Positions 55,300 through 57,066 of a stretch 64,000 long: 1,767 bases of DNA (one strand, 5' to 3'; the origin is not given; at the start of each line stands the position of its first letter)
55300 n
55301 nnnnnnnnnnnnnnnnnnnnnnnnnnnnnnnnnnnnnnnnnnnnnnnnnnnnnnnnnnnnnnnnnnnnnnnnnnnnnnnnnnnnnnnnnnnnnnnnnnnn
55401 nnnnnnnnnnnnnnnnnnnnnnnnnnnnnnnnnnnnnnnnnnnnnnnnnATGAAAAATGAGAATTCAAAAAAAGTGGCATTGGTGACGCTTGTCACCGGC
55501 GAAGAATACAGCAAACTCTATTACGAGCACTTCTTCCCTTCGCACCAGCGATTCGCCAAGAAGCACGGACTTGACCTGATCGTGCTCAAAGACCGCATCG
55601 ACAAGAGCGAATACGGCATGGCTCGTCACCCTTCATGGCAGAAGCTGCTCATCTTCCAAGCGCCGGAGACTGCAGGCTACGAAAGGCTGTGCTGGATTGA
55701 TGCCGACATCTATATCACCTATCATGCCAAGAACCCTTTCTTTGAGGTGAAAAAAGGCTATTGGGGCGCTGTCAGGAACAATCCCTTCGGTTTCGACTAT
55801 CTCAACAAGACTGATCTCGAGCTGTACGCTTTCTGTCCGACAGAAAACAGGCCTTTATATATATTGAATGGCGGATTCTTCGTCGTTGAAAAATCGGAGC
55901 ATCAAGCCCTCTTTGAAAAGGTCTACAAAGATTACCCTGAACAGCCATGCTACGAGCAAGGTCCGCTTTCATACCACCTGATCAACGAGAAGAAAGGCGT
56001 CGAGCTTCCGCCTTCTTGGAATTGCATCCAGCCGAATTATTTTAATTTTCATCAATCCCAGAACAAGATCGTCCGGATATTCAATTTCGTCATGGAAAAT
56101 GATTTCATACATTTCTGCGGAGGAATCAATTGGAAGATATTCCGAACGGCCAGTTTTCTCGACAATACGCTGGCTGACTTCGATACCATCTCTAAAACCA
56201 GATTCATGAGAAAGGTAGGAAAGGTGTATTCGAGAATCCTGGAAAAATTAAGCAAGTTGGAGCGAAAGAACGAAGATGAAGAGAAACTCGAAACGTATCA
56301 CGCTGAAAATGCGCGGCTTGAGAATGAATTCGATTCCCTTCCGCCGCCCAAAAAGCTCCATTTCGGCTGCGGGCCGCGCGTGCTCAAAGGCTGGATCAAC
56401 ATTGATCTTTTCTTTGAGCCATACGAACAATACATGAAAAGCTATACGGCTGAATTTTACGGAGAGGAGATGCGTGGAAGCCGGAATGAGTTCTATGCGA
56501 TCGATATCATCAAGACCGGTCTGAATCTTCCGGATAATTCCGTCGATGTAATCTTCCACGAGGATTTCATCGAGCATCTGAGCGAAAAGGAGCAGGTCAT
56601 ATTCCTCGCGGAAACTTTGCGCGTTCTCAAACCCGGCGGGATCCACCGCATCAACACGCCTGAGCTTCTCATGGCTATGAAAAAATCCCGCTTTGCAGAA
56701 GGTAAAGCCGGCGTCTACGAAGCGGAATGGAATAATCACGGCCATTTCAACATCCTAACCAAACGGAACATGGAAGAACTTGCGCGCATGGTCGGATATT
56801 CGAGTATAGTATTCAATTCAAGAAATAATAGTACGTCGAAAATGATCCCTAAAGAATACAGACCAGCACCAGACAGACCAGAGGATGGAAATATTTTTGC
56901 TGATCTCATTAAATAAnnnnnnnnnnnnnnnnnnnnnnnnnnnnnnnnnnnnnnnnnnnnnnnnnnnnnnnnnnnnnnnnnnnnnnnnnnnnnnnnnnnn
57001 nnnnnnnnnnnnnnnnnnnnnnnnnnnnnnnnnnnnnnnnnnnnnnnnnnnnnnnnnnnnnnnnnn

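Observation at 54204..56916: Extended Wzt next to a glycosyltransferase-methyltransferase fusion: candidate chain-length terminator/cap system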

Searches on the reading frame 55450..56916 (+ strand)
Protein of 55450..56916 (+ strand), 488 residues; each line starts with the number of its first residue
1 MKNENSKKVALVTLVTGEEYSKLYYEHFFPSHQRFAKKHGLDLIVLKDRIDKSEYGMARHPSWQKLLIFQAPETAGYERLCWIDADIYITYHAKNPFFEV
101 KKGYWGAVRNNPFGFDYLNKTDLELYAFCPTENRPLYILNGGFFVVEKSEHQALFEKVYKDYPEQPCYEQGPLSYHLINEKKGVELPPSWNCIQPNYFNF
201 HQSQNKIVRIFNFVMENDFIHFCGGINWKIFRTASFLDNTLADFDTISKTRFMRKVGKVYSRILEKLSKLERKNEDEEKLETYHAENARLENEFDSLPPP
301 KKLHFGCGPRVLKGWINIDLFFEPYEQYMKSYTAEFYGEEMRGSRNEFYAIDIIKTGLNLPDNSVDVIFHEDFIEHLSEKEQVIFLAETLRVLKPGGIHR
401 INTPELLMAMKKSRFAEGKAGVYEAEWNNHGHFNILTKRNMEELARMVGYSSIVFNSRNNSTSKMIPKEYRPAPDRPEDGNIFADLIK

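Call 4: search_protein_families(library=pfam, proteins=[window:55450-56916:+], max_evalue=0.01)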
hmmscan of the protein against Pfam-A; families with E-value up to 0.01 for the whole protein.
window:55450-56916:+ (488 aa): 4 families
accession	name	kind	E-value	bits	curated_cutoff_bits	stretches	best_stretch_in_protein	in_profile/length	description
PF08241.18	Methyltransf_11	-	2.3e-07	31.8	21.2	1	349-399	47-93/95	Methyltransferase domain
PF13649.12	Methyltransf_25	-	2.1e-05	25.6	27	1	345-397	47-97/97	Methyltransferase domain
PF13847.12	Methyltransf_31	-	0.00038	20.6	27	1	346-410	56-118/145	Methyltransferase domain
PF08242.18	Methyltransf_12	-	0.0037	18.4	30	0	348-398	53-97/98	Methyltransferase domain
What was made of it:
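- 56347..56916 (+): Fusion protein, C-terminal class I SAM-dependent methyltransferase domain (residues 300-488), the candidate cap-forming (terminal O-methylating) module. Methyltransf_11 scores 31.8 bits against a 21.2 cut-off (call 4).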

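Call 5: search_protein_families(library=ncbifam, proteins=[window:55450-56916:+], max_evalue=0.01)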
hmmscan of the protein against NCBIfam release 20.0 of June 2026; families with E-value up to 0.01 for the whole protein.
window:55450-56916:+ (488 aa): 4 families
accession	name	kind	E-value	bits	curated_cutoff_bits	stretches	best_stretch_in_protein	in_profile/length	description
NF008823.0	PRK11873.1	subfamily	0.0005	19.6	263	1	358-398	140-178/272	arsenite methyltransferase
NF045649.1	2X_seleno_MduS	exception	0.0019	17.2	380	1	354-398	99-144/338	methyltransferase domain-containing selenoprotein MduS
NF041537.1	ArsM_AhpD_UU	exception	0.0022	16.9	510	1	356-401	137-180/345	arsenite methyltransferase/AhpD domain selenoprotein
NF040538.1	methyl_ArsM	equivalog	0.0029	16.8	500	1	358-398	165-205/356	arsinothricin biosynthesis methyltransferase ArsM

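Call 10: search_solved_structures(query=window:55450-56916:+, max_evalue=1, show_alignments=2)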
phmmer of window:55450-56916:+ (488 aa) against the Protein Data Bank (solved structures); distinct sequences matched with E-value up to 1: 7.
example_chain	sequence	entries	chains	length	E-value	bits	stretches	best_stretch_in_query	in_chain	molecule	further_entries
5wp5_A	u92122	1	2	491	4.7e-05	25.7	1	347-398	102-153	Phosphomethylethanolamine N-methyltransferase 2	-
5wp4_A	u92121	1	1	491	0.0011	21.3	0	356-399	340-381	Phosphoethanolamine N-methyltransferase 1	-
9w6x_A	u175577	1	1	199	0.024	16.8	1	343-397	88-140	YtkW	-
6wlf_A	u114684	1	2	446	0.056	15.6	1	355-401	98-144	Phosphoethanolamine N-methyltransferase 1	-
4iv0_A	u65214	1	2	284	0.12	14.5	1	344-401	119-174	Phosphoethanolamine N-methyltransferase, putative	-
4mwz_A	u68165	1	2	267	0.12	14.5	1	344-401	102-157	Phosphoethanolamine N-methyltransferase, putative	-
4pne_A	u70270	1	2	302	0.21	13.7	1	340-401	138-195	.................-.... protein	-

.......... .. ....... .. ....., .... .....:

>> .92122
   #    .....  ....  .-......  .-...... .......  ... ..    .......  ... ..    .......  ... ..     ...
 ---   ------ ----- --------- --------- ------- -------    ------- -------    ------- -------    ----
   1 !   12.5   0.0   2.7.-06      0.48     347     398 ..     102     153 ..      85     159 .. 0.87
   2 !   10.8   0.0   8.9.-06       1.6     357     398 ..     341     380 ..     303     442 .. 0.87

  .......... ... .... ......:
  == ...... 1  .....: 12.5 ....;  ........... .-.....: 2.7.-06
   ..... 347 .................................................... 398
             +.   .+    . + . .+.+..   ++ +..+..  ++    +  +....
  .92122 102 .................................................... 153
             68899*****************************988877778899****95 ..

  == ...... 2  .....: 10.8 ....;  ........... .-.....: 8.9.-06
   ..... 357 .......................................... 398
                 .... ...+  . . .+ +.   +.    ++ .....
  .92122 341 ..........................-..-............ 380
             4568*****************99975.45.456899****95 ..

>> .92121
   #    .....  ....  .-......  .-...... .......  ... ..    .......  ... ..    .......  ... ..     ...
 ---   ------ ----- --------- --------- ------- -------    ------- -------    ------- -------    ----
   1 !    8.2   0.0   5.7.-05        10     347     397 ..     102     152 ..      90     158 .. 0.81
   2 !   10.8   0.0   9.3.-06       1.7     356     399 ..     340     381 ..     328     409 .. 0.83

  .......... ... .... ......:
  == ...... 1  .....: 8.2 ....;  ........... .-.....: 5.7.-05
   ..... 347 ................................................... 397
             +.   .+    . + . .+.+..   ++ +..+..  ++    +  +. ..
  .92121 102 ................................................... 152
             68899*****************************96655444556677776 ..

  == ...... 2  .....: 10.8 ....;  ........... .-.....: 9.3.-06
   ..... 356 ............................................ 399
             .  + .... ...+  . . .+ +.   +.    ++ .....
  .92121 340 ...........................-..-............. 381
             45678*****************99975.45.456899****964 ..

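Call 11: find_homologous_proteins(query=window:55450-56916:+, max_evalue=0.001)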
Query window:55450-56916:+ (488 aa): 139 proteins with E <= 0.001 among 6747 candidates; the best 120 are listed.
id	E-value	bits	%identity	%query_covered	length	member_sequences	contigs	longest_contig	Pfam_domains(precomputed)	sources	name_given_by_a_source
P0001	6.9e-161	555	50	99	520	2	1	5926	PF08241.19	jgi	jgi:predicted SAM-dependent methyltransferase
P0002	1.0e-156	541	50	99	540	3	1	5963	PF08241.19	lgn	-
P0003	1.8e-148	514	51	99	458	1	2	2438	PF01501.27,PF08241.19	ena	-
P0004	4.1e-87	311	54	52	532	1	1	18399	-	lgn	-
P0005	4.6e-84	301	51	58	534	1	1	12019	-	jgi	jgi:hypothetical protein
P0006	7.3e-79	284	51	48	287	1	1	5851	-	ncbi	-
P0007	1.4e-75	273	65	38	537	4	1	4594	PF13649.13,PF05050.20,PF08241.19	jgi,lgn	-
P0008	3.2e-75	272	64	39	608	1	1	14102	PF08241.19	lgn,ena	-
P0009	2.0e-74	269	52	47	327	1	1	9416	-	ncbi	-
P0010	3.2e-74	269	63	38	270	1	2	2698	PF13649.13,PF08241.19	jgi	jgi:hypothetical protein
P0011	2.7e-72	262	57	38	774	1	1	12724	PF13847.13,PF13489.13,PF13649.13,PF05148.22,PF01209.25,PF08241.19,PF08242.19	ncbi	-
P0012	1.6e-70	257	44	63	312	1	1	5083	-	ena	-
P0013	2.4e-70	256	61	39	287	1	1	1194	PF08241.19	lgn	-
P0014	3.8e-70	255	55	38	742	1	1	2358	PF13847.13,PF13489.13,PF13649.13,PF05148.22,PF01209.25,PF08241.19,PF08242.19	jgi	jgi:predicted SAM-dependent methyltransferase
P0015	4.3e-70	255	55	44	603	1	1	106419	PF08241.19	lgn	-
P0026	2.0e-55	207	45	44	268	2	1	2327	PF01501.27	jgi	-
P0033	4.2e-53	199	41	55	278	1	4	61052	-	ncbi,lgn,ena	-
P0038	2.6e-48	183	40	49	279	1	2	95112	-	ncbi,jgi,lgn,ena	ncbi:MAG: hypothetical protein WCW03_02265 [Candidatus Paceibacterota bacterium]|jgi:hypothetical pr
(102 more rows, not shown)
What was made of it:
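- Checked: Three independent metagenome homologues (P0001-P0003, 50-51% identity over 99% of the length) have the same architecture (call 11).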

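Call 14: find_encoding_contigs(protein=P0001, flank=6000, max_places=3)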
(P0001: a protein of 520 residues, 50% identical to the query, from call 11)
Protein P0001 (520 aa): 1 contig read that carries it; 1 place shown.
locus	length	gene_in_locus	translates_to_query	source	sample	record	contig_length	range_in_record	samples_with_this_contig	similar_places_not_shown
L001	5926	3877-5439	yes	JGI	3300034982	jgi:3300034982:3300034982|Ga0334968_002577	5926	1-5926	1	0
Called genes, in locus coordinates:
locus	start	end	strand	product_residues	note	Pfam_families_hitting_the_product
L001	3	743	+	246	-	?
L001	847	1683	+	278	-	PF01061:ABC2_membrane, PF12698:ABC2_membrane_3 (weak)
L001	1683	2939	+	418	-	PF13476:AAA_23 (weak), PF00005:ABC_tran, PF13304:AAA_21 (faint)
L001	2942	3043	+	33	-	-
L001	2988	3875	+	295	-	PF13578:Methyltransf_24 (faint)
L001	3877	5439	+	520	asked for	PF08241:Methyltransf_11 (weak)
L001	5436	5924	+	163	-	?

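Call 15: find_encoding_contigs(protein=P0002, flank=6000, max_places=3)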
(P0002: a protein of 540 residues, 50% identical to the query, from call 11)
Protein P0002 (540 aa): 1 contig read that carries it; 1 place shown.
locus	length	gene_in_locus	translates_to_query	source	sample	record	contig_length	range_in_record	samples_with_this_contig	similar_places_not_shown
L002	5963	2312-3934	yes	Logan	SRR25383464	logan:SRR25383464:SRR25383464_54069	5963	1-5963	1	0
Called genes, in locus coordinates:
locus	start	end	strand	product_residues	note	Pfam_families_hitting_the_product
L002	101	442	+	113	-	PF05050:Methyltransf_21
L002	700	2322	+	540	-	PF02310:B12-binding, PF04055:Radical_SAM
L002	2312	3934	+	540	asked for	PF08241:Methyltransf_11 (weak)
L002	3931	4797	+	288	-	PF03016:Exostosin_GT47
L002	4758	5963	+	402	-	?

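Call 16: find_encoding_contigs(protein=P0003, flank=6000, max_places=3)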
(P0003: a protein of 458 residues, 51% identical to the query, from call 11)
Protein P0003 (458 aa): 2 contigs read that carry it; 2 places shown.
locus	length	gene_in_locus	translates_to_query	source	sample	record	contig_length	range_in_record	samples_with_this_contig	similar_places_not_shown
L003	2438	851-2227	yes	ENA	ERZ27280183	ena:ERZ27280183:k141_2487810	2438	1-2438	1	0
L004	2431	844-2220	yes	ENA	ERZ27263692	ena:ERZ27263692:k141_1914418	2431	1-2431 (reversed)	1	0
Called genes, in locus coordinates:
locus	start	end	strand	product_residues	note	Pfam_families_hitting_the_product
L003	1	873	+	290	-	?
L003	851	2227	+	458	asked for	PF01501:Glyco_transf_8 (weak), PF08241:Methyltransf_11 (weak)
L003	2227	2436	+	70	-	?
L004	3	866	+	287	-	?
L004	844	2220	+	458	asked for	PF01501:Glyco_transf_8 (weak), PF08241:Methyltransf_11 (weak)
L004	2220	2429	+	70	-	?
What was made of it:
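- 55450..56175 (+): Fusion protein, N-terminal retaining-type GT-A glycosyltransferase domain (residues 1-242), GT8/GT34-like. Homologues P0003 and P0026 carry precomputed weak PF01501 (GT8) hits (calls 11, 16).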

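Call 37: predict_structure(alignment_id=A2)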
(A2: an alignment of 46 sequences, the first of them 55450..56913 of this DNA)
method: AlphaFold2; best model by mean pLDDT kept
length: 488 residues; sequences in the alignment: 46
mean_pLDDT: 91.9   pTM: 0.66
mean pLDDT of the five models: 91.9, 90.8, 90.3, 89.2, 83.2
residues with pLDDT >= 90: 366; 70-90: 110; 50-70: 6; < 50: 6
segments of 3 or more residues with pLDDT < 50: 1-6
pLDDT, mean of each block of 10 residues (from residue 1): 62 97 98 97 98 96 96 97 98 97 97 90 92 96 97 97 85 96 96 96 89 96 94 93 75 74 74 82 94 95 95 97 87 85 95 96 98 92 98 98 89 91 84 88 98 97 95 81 97
secondary structure, 60 per line:
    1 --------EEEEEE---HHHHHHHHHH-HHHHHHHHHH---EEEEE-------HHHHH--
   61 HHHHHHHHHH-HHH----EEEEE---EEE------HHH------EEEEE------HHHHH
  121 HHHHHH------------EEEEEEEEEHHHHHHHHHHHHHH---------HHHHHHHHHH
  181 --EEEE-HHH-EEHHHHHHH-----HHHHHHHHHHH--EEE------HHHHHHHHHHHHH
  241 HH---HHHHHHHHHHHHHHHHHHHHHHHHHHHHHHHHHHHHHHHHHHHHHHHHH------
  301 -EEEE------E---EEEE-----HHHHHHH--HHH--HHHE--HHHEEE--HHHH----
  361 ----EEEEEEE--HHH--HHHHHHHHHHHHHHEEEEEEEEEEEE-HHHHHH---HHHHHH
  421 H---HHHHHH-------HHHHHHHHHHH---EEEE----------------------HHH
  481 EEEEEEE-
elements in order: E9-14 H18-27 H29-38 E42-46 H54-58 H61-70 E79-83 E87-89 E105-109 H116-126 E139-147 H148-161 H171-180 E183-186 H194-200 H206-216 E219-221 H228-242 H246-294 E302-305 E316-319 H325-331 E348-350 H353-356 E365-371 H379-392 E393-404 H406-411 H415-421 H425-430 H438-448 E452-455 E481-487
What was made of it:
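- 56185..56331 (+): Long linker helix (residues 246-294). Its first half is a strongly amphipathic basic helix, possibly a membrane-interface element. AF2 gives a single helix 246-294 at pLDDT about 75 (call 37).
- AF2 models a continuous helix across the junction (call 37).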

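Call 41: fold_search(model_id=the predicted structure, library=pdb)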
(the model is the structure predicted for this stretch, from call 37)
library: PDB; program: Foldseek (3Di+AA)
matches with E <= 10: 1679; with E <= 0.001: 772
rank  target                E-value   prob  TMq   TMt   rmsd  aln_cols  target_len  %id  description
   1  2p6w                  2.8e-10  1.00  0.32  0.68   4.5       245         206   14  Crystal structure of a glycosyltransferase involved in the glycosylation of the major capsid of PBCV-1 (released 2007-08-21)
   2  2p73                  1.8e-09  1.00  0.32  0.67   4.5       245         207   14  crystal structure of a glycosyltransferase involved in the glycosylation of the major capsid of PBCV-1 (released 2007-08-21)
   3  2p72_B                1.0e-08  1.00  0.31  0.67   4.5       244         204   14  crystal structure of a glycosyltransferase involved in the glycosylation of the major capsid of PBCV-1 (released 2007-08-21)
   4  2p72_A                1.7e-08  1.00  0.30  0.66   4.7       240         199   13  crystal structure of a glycosyltransferase involved in the glycosylation of the major capsid of PBCV-1 (released 2007-08-21)
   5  1zct_A                1.7e-07  1.00  0.31  0.54   5.5       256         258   15  structure of glycogenin truncated at residue 270 in a complex with UDP (released 2005-04-26)
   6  4iv8_A                4.6e-07  1.00  0.24  0.44   5.1       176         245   18  Crystal structure of N-methyl transferase from Plasmodium knowlesi complexed with S-adenosyl methionine (released 2014-02-19)
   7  1zcy                  5.2e-07  1.00  0.31  0.55   8.9       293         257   16  apo form of a mutant of glycogenin in which Asp159 is replaced by Ser (released 2005-04-26)
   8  1zcu                  5.5e-07  1.00  0.31  0.53   8.4       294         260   15  apo form of the 162S mutant of glycogenin (released 2005-04-26)
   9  6bsu_A                5.9e-07  1.00  0.30  0.42   7.0       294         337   14  Crystal structure of xyloglucan xylosyltransferase I (released 2018-05-23)
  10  3dli_A                7.5e-07  1.00  0.24  0.49  12.6       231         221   15  Crystal structure of a SAM dependent methyltransferase from Archaeoglobus fulgidus (released 2008-07-15)
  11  7f1e_A                7.5e-07  1.00  0.23  0.42  12.0       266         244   16  Structure of METTL6 bound with SAM (released 2022-01-12)
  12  5thy_A                9.5e-07  1.00  0.23  0.28   8.4       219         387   14  Crystal structure of SeMet-Substituted CurJ carbon methyltransferase (released 2016-10-19)
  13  3bkw_A                9.5e-07  1.00  0.24  0.50   9.2       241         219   16  Crystal structure of S-adenosylmethionine dependent methyltransferase (NP_104914.1) from Mesorhizobium loti at 1.60 A  (released 2007-12-18)
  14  3v90                  1.0e-06  1.00  0.30  0.53   7.0       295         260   16  Structure of T82M glycogenin mutant truncated at residue 270 (released 2012-01-25)
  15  1ll3                  1.1e-06  1.00  0.30  0.52   7.3       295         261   15  Crystal Structure of Rabbit Muscle Glycogenin (released 2002-05-15)
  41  7f1e_B                3.0e-06  1.00  0.23  0.45  11.3       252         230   17  Structure of METTL6 bound with SAM (released 2022-01-12)
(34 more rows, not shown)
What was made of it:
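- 56347..56916 (+): Foldseek hits SAM MTases 4iv8, 3dli and 7f1e (call 41).
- On Class I SAM-dependent methyltransferase: Foldseek hits SAM-bound MTases (call 41).
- On GT8/GT34-like retaining GT-A glycosyltransferase: Fold matches to A64R-D1, glycogenin, XXT1 and BoGT6a (call 41).
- Closest known: Chlorovirus PBCV-1 A064R. Same: Its domain 1 is the best structural match to the N-terminal domain here (2p6w, E 2.8e-10, TMt 0.68; call 41).
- Checked: It matches retaining GT-A enzymes: PBCV-1 A64R domain 1 (E 2.8e-10, TMt 0.68), glycogenin (GT8) and XXT1 (GT34) (call 41).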

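Call 45: find_related_loci(query=A3, collection=genome_contigs, flank=8000)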
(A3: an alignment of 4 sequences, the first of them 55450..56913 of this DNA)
Query A3 (488 aa) in genome_contigs; peptide patterns used: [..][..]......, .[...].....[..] (x = any residue, [..] = any of these).
29 stretches matched a pattern; 2 encode a relative of the query (tblastn E <= 1e-3); 2 distinct loci.
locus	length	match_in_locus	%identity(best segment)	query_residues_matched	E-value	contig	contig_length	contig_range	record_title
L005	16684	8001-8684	31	2-237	3e-33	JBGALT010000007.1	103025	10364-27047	MAG: Sandaracinaceae bacterium isolate MAG_AAO_H10.10 AAOH10-10_opera_contig_1033, whole genome shotgun sequence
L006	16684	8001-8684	31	2-237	1e-32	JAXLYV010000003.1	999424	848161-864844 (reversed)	MAG: Sandaracinus sp. isolate STL-MYX22 C1.83.fa-3, whole genome shotgun sequence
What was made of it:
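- Tried and rejected: The GTDB representative-genome scan found only two N-domain-only relatives, in Sandaracinaceae (call 45).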

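Call 46: find_related_loci(query=A3, collection=metagenome_contigs, flank=8000)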
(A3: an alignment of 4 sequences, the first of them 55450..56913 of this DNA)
Query A3 (488 aa) in metagenome_contigs; peptide patterns used: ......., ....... (x = any residue, [..] = any of these).
600 stretches matched a pattern (row limit reached: there are more); 162 encode a relative of the query (tblastn E <= 1e-3); the best 80 are kept; 80 distinct loci.
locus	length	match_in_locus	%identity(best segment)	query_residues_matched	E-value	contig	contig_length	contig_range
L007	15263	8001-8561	67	303-488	2e-82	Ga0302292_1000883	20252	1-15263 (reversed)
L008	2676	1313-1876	68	302-487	1e-84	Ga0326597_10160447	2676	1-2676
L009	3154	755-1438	57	251-488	5e-83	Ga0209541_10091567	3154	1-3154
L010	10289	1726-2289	66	302-488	1e-81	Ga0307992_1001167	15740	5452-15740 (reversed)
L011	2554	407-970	66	302-488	1e-83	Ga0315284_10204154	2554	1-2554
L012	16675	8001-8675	56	252-488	3e-79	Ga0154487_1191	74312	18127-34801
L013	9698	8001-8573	66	300-488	2e-79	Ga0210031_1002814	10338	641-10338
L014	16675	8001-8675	56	252-488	3e-79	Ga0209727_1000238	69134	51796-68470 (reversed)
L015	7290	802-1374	66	300-488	2e-79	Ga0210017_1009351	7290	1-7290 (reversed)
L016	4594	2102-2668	65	302-488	3e-79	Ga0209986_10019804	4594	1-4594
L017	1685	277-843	66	302-488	3e-83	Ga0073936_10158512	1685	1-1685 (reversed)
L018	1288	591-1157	65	302-488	9e-85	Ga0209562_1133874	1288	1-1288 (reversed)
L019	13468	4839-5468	59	286-488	1e-77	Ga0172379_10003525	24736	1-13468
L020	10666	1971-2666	54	253-488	2e-77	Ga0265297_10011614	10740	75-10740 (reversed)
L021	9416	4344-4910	61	302-488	6e-77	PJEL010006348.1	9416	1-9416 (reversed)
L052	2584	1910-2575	51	281-488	8e-67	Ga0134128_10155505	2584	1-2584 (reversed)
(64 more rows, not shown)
